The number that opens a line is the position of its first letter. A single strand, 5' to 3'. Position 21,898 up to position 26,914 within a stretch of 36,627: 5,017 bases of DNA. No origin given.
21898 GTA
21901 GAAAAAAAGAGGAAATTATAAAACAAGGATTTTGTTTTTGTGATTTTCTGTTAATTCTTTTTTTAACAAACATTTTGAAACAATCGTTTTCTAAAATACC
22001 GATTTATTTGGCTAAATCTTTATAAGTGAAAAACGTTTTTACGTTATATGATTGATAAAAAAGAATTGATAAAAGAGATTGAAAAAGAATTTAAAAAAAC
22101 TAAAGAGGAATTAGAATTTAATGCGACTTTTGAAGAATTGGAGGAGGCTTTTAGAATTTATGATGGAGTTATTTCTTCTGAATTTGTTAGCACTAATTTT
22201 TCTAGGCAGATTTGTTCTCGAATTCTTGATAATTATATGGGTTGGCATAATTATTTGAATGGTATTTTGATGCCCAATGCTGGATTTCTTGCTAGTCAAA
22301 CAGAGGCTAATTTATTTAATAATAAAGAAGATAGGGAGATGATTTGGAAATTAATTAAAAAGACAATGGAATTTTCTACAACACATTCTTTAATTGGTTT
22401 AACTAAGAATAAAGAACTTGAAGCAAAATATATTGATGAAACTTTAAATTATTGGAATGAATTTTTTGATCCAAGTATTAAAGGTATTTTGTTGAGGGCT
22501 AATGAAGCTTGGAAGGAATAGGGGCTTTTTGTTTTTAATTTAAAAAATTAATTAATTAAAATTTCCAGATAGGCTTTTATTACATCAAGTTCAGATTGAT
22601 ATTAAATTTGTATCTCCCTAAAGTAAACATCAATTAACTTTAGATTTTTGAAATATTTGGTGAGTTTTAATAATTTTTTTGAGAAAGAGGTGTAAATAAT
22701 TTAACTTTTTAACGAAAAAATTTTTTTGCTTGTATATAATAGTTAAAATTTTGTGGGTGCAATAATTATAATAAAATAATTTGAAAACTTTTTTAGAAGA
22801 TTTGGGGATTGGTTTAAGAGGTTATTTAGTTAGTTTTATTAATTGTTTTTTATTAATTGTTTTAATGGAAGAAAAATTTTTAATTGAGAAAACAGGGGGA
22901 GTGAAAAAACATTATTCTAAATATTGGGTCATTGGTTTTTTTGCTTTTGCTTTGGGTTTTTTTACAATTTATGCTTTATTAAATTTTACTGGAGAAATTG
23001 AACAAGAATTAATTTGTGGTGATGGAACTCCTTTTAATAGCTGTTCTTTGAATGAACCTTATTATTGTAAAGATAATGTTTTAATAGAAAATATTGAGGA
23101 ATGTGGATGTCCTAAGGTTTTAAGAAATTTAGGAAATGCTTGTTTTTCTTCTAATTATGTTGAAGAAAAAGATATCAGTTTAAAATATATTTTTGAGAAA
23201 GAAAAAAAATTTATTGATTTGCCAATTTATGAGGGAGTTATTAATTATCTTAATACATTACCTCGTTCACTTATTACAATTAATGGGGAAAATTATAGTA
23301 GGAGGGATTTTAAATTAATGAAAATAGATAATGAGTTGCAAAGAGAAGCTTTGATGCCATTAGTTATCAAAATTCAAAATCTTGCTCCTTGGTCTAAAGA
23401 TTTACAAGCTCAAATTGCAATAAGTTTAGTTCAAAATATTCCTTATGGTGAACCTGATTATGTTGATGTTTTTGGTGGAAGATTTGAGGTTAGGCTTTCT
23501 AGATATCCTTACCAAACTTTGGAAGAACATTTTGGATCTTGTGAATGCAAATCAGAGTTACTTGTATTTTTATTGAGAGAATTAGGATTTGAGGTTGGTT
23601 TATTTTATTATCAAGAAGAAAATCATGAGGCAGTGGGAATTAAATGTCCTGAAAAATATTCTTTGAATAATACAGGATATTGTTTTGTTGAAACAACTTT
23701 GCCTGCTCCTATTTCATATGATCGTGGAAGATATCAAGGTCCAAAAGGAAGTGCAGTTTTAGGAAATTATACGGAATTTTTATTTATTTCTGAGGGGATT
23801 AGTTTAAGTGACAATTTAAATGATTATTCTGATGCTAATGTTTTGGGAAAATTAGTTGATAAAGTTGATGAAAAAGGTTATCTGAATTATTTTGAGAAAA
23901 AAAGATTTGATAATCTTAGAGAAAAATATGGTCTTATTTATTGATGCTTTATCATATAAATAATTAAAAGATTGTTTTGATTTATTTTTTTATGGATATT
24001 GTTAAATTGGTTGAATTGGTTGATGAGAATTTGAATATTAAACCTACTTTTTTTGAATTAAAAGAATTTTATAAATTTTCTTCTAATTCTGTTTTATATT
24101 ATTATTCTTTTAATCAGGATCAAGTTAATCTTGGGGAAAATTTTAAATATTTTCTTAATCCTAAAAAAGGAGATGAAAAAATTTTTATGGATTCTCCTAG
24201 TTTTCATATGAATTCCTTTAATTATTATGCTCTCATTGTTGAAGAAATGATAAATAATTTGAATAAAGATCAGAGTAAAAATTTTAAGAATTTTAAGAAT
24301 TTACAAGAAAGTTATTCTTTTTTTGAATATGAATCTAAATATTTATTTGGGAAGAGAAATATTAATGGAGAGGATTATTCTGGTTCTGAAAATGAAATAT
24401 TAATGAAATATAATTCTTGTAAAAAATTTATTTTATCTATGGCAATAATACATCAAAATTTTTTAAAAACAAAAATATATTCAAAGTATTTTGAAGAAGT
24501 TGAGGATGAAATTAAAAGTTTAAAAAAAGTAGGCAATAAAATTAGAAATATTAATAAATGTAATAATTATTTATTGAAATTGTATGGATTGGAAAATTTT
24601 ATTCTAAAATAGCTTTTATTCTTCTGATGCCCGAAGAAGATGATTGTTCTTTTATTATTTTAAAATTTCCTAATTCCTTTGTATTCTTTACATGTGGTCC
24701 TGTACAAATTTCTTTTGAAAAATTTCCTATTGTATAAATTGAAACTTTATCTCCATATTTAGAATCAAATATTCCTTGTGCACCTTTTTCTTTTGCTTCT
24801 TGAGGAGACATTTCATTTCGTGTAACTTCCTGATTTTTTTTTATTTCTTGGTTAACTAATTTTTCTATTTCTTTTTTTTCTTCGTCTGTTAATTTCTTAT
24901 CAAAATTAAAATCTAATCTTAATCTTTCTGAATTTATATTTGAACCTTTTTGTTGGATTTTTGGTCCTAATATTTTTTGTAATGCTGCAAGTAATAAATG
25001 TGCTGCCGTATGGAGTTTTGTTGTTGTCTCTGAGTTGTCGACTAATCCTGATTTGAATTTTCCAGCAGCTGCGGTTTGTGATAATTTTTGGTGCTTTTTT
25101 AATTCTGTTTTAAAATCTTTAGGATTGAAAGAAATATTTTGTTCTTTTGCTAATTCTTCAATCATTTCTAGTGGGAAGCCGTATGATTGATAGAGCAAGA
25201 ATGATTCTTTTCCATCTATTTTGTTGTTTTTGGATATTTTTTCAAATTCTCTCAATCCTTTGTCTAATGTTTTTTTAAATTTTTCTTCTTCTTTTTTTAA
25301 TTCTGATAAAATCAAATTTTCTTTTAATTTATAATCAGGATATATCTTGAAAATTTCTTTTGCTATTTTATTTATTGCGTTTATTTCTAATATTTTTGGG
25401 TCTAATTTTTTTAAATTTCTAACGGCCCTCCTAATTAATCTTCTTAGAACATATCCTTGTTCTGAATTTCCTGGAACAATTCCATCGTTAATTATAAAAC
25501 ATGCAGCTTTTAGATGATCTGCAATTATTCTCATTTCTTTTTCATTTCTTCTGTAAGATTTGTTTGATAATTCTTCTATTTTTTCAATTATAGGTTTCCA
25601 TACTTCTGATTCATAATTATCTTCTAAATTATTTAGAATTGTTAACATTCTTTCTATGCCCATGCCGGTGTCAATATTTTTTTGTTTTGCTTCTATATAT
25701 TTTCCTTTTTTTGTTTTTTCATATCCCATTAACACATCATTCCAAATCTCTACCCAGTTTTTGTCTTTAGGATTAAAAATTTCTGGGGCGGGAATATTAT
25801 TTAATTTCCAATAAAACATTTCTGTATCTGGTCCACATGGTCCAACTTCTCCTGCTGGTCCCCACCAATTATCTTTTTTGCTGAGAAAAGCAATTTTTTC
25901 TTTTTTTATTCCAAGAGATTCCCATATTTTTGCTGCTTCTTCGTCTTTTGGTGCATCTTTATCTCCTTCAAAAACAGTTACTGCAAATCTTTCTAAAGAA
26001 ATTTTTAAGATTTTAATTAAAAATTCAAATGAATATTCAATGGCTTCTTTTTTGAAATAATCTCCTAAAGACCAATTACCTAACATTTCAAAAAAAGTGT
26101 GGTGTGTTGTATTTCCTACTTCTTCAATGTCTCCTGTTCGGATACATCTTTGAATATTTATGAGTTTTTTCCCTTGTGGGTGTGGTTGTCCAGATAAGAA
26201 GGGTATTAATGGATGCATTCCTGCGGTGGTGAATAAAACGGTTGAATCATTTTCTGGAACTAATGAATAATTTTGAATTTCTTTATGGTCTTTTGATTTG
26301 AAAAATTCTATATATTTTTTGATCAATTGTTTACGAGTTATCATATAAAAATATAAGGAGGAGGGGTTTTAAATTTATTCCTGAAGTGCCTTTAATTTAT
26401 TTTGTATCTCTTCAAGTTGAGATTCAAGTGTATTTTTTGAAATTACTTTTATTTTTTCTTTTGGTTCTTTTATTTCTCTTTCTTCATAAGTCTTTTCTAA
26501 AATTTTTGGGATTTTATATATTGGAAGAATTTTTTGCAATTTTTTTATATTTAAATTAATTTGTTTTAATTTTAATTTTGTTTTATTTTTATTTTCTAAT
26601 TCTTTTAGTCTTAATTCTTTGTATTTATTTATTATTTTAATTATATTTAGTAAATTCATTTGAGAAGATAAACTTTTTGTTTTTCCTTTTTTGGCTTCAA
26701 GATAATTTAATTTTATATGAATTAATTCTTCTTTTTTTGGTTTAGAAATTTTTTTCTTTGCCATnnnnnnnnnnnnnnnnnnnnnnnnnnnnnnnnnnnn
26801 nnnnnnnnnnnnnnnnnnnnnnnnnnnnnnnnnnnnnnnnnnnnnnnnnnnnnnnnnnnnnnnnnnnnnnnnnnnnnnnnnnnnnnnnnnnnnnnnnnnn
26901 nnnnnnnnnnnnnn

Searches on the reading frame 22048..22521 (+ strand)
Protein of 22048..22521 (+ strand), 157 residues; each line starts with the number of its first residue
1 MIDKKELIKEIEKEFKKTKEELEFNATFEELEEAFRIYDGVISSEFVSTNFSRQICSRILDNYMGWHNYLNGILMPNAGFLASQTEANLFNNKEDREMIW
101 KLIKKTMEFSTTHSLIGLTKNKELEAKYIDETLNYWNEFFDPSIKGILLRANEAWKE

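Call 8: search_protein_families(library=pfam, proteins=[window:22048-22521:+], max_evalue=0.1)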
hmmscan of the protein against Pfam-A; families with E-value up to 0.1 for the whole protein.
window:22048-22521:+ (157 aa): 2 families
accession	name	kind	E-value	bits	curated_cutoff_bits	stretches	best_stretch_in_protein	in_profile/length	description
PF19225.6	Spo16_N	-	0.096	13.1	27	0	5-53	35-82/118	Spo16 protein, N-terminal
PF13047.11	DUF3907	-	0.098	13.1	27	0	5-27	121-143/147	Protein of unknown function (DUF3907)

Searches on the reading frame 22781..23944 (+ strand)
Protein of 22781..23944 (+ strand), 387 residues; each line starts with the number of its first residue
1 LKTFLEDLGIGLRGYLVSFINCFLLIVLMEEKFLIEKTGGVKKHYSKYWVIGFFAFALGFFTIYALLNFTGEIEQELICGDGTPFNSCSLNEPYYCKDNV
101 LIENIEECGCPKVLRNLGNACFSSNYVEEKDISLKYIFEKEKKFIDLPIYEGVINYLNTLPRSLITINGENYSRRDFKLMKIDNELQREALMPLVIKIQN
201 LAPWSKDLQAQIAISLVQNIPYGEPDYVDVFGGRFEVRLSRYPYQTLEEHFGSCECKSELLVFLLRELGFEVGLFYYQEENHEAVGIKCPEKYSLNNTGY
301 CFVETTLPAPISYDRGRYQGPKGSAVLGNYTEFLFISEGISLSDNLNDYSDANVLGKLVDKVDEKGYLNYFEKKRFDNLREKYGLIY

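Call 8: search_protein_families(library=pfam, proteins=[window:22781-23944:+], max_evalue=0.1)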
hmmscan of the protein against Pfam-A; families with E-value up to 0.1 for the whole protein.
window:22781-23944:+ (387 aa): 1 family
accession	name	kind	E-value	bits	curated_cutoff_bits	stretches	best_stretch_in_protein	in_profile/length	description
PF07422.18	s48_45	-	0.016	16.2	24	0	280-305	33-57/110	Sexual stage antigen s48/45 domain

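Call 80: search_protein_families(library=phrogs, proteins=[window:22781-23944:+], max_evalue=0.01)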
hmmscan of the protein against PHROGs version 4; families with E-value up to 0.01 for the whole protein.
window:22781-23944:+ (387 aa): 0 families

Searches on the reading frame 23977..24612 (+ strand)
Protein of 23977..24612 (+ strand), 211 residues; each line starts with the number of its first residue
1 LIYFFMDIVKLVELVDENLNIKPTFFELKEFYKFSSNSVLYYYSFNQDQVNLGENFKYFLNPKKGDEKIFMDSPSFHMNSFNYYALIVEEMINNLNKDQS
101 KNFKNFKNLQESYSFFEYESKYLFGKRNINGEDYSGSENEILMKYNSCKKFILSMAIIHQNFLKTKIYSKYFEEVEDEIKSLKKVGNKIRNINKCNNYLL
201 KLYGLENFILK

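Call 8: search_protein_families(library=pfam, proteins=[window:23977-24612:+], max_evalue=0.1)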
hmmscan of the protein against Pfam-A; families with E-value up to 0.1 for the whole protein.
window:23977-24612:+ (211 aa): 2 families
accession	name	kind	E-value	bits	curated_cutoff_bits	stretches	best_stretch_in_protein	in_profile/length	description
PF25457.1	IRF-2BP1_2_M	-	0.012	15.5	23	1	36-126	47-134/162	IRF-2BP1/2 middle domain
PF12455.13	Dynactin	-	0.091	12.4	25.6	0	88-193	172-276/286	Dynein associated protein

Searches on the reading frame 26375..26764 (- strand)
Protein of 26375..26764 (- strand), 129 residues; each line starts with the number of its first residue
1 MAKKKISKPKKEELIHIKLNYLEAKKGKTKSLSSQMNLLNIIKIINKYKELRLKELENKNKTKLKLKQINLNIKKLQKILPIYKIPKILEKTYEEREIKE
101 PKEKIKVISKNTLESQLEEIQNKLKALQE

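Call 8: search_protein_families(library=pfam, proteins=[window:26375-26764:-], max_evalue=0.1)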
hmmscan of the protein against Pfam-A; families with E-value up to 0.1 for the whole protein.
window:26375-26764:- (129 aa): 3 families
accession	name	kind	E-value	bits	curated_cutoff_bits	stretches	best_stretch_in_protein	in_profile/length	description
PF07421.16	Pro-NT_NN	-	0.0028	18.2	25.3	1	23-105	37-115/162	Neurotensin/neuromedin N precursor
PF05919.16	Mitovir_RNA_pol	-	0.024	14.1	25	1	25-124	317-418/497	Mitovirus RNA-dependent RNA polymerase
PF23183.1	bHLH_NPAS4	-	0.066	13.6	27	0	63-84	10-31/54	NPAS4 bHLH domain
